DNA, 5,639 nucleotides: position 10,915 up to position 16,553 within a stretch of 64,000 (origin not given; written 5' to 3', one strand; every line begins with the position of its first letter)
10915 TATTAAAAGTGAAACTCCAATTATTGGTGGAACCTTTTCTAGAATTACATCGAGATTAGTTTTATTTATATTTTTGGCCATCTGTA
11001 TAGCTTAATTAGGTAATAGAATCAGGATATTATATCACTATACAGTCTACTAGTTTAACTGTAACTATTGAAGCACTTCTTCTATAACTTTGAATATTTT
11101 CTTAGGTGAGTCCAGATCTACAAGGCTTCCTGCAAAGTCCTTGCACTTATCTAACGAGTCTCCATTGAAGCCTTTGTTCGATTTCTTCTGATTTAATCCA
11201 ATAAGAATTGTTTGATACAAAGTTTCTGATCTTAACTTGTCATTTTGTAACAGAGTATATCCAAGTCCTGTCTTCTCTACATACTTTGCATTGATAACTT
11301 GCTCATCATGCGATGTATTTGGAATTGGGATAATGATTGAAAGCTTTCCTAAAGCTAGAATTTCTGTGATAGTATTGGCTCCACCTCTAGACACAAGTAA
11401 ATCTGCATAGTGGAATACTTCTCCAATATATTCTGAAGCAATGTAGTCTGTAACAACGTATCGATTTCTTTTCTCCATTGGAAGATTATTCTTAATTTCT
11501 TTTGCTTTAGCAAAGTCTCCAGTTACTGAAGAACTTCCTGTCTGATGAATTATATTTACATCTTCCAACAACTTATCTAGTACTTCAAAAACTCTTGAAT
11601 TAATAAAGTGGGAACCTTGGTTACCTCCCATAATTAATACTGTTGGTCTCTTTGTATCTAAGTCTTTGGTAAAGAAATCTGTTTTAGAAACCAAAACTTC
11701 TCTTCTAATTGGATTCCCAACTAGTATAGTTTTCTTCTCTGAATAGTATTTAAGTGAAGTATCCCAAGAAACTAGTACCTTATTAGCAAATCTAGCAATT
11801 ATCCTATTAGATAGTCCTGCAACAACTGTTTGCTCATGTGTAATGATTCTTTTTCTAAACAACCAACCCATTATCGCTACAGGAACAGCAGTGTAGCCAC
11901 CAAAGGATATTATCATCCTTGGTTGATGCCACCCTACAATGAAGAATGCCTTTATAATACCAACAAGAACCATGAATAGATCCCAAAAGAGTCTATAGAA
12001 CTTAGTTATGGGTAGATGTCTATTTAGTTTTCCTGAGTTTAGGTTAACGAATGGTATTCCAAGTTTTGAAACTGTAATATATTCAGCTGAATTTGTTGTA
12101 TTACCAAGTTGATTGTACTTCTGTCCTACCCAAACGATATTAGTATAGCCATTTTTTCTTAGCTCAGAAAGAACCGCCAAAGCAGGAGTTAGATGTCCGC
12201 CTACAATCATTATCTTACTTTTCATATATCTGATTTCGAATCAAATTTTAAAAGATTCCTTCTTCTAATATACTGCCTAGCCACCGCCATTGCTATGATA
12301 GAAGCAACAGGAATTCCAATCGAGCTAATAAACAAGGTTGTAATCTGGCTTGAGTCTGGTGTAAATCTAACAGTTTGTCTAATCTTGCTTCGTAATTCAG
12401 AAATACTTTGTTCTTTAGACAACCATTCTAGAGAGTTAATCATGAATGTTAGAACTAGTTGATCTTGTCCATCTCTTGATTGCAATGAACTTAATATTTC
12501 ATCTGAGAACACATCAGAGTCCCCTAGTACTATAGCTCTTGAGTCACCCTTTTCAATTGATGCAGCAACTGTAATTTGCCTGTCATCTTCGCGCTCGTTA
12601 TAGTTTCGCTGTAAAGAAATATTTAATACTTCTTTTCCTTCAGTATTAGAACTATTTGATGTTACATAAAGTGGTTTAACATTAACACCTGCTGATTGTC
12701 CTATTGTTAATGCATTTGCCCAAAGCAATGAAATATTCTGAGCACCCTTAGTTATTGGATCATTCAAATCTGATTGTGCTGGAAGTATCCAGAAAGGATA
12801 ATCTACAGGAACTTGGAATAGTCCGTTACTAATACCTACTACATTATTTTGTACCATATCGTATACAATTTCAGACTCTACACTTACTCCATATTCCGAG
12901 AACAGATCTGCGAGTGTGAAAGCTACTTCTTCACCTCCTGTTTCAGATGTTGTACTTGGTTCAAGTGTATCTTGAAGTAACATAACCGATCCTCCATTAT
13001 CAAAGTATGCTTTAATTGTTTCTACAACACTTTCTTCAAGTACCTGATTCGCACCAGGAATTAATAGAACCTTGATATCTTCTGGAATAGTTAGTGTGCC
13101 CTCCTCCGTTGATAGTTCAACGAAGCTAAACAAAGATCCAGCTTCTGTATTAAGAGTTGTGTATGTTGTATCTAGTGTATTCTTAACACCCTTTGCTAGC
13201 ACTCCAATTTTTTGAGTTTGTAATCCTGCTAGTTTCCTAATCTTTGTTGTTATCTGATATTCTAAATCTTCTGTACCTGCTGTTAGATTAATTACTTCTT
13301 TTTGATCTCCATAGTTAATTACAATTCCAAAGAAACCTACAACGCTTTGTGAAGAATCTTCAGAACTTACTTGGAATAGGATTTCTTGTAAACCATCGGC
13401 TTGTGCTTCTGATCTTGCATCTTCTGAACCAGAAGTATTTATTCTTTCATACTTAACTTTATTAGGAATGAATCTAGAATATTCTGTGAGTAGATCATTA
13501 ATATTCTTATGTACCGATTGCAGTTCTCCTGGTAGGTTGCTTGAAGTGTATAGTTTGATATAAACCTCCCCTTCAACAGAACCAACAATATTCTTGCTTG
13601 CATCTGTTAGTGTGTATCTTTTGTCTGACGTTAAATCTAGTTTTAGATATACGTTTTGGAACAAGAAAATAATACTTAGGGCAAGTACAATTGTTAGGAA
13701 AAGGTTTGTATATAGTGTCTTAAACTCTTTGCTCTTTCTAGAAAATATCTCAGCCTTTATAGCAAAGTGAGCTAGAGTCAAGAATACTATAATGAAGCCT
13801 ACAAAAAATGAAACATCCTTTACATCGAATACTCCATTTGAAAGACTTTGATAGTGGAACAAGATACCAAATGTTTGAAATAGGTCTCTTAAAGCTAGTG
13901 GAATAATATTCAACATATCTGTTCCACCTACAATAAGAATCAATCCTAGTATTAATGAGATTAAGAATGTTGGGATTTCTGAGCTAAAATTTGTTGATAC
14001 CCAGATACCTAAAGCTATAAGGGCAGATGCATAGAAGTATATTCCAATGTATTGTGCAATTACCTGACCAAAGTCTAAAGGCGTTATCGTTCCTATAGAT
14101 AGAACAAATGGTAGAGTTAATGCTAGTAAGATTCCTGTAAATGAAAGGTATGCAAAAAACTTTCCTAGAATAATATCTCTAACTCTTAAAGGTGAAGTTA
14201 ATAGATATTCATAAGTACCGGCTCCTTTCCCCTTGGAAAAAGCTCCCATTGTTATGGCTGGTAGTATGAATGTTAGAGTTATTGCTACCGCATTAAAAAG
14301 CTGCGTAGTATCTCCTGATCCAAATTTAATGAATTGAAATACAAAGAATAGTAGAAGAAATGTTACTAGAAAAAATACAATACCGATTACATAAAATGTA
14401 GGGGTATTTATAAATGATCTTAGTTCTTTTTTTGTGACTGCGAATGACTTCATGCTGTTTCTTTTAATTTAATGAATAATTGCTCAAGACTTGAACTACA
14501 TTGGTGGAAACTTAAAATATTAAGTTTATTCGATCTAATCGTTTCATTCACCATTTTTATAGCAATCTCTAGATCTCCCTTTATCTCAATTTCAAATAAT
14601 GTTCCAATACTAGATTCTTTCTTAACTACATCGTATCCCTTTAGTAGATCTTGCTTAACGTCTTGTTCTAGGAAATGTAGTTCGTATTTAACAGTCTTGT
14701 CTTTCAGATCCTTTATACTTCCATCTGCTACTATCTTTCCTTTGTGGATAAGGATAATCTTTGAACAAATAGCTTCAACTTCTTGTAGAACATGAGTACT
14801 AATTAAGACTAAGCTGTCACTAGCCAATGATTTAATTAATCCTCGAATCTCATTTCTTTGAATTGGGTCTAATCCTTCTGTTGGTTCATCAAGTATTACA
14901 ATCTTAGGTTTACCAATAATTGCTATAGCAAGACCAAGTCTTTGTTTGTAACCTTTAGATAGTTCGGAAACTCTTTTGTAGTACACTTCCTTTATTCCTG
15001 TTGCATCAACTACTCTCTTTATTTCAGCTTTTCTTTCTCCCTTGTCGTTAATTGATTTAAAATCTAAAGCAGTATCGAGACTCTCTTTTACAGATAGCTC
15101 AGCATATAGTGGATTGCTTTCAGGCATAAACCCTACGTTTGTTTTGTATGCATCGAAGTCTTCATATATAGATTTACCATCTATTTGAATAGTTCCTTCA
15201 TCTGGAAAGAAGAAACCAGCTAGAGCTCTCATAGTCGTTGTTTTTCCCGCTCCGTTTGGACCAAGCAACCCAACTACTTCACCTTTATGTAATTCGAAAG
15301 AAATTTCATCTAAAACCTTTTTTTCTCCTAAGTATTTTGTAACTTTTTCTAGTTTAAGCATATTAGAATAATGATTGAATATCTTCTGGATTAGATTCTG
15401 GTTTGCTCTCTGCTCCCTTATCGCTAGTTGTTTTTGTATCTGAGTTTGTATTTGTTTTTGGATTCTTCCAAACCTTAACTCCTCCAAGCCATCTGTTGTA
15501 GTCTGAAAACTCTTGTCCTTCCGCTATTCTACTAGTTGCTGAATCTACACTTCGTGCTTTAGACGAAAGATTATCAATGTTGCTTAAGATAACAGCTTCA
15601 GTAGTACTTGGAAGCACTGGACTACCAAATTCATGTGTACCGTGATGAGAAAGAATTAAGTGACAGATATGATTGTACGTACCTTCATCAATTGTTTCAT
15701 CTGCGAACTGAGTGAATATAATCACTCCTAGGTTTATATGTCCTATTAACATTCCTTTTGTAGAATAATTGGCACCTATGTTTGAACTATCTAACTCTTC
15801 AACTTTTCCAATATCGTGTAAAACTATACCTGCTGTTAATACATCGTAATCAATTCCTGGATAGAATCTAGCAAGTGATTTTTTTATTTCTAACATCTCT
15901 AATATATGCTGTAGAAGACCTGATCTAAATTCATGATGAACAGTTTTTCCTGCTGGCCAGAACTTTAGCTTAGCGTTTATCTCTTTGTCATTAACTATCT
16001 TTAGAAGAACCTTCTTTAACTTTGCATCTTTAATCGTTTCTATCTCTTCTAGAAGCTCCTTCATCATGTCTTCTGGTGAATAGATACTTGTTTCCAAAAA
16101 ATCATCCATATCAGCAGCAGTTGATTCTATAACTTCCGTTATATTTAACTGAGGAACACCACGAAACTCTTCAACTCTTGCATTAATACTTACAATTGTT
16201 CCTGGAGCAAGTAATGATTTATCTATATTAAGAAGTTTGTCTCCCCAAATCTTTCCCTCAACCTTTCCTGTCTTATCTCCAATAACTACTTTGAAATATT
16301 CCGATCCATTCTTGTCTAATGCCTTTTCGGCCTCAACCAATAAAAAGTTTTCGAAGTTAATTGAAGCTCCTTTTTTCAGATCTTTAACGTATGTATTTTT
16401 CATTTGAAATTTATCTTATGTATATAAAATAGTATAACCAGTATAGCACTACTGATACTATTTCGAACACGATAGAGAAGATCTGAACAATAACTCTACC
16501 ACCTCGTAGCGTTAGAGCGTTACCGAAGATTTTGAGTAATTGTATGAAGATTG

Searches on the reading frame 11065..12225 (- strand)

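Call 26: search_protein_families(library=pfam, proteins=[window:11065-12225:-], max_evalue=0.00001)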
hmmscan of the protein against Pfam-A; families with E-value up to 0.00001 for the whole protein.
window:11065-12225:- (386 aa): 2 families
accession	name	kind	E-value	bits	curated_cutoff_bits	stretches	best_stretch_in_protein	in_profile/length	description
PF04101.22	Glyco_tran_28_C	-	7.6e-26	91.6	22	1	195-350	1-147/166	Glycosyltransferase family 28 C-terminal domain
PF03033.26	Glyco_transf_28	-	4.3e-21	75.9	26.2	1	9-151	9-138/139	Glycosyltransferase family 28 N-terminal domain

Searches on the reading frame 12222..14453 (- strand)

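Call 26: search_protein_families(library=pfam, proteins=[window:12222-14453:-], max_evalue=0.00001)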
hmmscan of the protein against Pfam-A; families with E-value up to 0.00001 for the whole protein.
window:12222-14453:- (743 aa): 2 families
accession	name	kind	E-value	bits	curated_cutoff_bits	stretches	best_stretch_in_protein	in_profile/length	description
PF09822.16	ABC_transp_aux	-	8.7e-28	97.8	34.7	1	414-665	2-273/288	ABC-type uncharacterized transport system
PF23357.1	DUF7088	-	1e-20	74.3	27.8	1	276-379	1-104/105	Domain of unknown function (DUF7088)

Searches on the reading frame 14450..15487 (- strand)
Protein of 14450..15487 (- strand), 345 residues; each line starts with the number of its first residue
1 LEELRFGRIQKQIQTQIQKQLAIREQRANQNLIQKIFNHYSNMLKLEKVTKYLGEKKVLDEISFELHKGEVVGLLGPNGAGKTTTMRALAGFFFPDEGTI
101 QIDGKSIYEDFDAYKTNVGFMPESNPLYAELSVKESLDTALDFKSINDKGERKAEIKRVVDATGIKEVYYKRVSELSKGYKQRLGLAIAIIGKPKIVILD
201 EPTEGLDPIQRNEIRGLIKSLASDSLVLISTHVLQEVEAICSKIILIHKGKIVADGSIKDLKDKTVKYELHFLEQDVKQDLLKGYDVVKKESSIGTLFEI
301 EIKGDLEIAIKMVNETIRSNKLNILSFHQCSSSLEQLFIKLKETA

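Call 65: search_protein_families(library=pfam, proteins=[window:14450-15487:-], max_evalue=0.00001)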
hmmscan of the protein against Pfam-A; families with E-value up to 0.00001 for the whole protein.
window:14450-15487:- (345 aa): 3 families
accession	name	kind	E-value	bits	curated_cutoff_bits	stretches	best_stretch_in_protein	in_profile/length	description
PF00005.33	ABC_tran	-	1.2e-33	117.1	25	1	59-203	1-136/137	ABC transporter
PF13304.12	AAA_21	-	8.1e-13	49.5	27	1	172-232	234-298/304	AAA domain, putative AbiEii toxin, Type IV TA system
PF02463.25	SMC_N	-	5.9e-06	26.3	40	0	145-240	112-205/220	RecF/RecN/SMC N terminal domain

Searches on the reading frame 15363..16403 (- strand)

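Call 26: search_protein_families(library=pfam, proteins=[window:15363-16403:-], max_evalue=0.00001)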
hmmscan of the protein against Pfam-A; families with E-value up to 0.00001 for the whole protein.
window:15363-16403:- (346 aa): 2 families
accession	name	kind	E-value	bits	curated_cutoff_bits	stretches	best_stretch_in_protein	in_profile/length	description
PF01966.28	HD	-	2.2e-11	44.5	22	1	164-280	2-114/116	HD domain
PF01336.31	tRNA_anti-codon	-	2.2e-06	28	27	1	31-91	12-72/75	OB-fold nucleic acid binding domain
